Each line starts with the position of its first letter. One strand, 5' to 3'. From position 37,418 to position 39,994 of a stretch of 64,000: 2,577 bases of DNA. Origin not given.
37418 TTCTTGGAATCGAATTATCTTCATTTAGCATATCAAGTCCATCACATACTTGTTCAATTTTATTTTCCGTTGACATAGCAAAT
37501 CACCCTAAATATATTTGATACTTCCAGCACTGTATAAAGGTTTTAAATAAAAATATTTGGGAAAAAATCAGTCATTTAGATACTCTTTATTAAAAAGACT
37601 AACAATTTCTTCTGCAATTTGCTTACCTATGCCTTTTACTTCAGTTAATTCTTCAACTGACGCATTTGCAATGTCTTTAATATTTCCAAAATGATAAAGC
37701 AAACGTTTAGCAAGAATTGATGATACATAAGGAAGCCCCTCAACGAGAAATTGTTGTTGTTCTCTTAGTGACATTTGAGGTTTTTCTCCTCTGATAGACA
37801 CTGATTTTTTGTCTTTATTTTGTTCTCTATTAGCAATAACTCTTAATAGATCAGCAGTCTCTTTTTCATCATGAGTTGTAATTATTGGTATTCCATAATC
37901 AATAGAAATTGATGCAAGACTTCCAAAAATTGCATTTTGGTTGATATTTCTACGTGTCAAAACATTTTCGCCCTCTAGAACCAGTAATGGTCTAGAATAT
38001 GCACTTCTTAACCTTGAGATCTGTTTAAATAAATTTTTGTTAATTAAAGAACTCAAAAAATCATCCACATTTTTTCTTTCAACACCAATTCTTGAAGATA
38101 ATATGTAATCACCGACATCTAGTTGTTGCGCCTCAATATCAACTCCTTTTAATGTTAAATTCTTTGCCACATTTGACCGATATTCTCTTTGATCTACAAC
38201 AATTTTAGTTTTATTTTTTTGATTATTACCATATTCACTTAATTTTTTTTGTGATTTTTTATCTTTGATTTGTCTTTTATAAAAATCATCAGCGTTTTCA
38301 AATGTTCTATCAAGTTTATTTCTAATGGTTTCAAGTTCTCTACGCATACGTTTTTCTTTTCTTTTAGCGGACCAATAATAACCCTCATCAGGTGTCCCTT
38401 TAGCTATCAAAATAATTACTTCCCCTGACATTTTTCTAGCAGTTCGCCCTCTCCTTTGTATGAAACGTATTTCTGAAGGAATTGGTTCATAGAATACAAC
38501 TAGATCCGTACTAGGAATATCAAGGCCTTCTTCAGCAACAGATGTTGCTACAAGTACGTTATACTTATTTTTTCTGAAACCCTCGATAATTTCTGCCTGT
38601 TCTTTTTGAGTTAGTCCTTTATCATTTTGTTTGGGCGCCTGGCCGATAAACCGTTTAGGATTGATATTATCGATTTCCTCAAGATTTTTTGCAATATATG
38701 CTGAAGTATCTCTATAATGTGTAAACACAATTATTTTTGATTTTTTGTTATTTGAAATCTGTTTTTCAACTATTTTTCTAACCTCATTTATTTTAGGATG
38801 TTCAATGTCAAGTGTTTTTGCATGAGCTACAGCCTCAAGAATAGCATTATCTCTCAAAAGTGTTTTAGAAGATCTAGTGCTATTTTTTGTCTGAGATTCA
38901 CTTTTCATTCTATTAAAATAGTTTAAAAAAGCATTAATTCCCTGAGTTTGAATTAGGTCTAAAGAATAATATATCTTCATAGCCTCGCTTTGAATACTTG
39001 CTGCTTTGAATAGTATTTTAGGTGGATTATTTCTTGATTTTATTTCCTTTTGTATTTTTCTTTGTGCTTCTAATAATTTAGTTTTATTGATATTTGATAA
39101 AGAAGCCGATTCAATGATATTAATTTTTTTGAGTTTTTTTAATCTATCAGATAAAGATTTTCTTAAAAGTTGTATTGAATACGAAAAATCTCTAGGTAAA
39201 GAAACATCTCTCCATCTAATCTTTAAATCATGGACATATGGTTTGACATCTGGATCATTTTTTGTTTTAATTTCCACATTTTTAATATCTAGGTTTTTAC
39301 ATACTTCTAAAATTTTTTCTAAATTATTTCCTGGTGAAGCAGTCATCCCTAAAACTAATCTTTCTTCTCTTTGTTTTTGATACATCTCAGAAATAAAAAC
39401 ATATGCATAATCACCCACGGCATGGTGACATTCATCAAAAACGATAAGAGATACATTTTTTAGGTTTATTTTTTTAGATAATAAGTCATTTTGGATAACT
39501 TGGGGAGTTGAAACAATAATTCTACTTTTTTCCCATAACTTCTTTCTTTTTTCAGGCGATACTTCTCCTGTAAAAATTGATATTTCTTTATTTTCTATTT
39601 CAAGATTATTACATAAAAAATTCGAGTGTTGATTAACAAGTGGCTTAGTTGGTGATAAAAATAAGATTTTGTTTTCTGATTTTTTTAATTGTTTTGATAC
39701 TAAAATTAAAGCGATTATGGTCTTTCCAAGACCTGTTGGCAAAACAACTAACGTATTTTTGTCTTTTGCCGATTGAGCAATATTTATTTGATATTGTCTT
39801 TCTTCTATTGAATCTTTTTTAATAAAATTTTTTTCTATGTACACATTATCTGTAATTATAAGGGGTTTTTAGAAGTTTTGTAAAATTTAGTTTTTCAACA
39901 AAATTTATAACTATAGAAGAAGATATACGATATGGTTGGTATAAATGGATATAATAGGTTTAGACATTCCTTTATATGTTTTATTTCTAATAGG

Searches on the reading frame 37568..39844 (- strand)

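Call 66: search_protein_families(library=pfam, proteins=[window:37568-39844:-], max_evalue=0.0001)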
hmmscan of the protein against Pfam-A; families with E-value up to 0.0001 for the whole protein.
window:37568-39844:- (758 aa): 9 families
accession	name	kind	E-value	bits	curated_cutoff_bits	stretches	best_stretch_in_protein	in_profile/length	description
PF02732.21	ERCC4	-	4.2e-32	111.4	24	1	550-668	1-138/140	ERCC4 domain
PF00270.35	DEAD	-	8.8e-27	94.3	26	1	20-177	5-166/167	DEAD/DEAH box helicase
PF00271.37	Helicase_C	-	1.2e-26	93.6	23.5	1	357-470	4-108/110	Helicase conserved C-terminal domain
PF04851.21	ResIII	-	1.7e-22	80.5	22.5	1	14-171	3-162/164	Type III restriction enzyme, res subunit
PF21210.2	RNA_helicase_helical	-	1e-17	64.7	27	1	228-339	1-107/108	Putative ATP-dependent RNA helicase, helical bundle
PF12826.13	HHH_2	-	1.2e-12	48.2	27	1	703-754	7-58/64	Helix-hairpin-helix motif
PF14520.12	HHH_5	-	1.5e-08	35.4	27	1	710-748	13-52/57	Helix-hairpin-helix domain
PF22590.2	Cas3-like_C_2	-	3e-06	27.9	27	1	380-471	40-104/106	CRISPR-associated nuclease/helicase Cas3, C-terminal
PF00633.29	HHH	-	1.1e-05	25.4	24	1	723-749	3-29/30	Helix-hairpin-helix motif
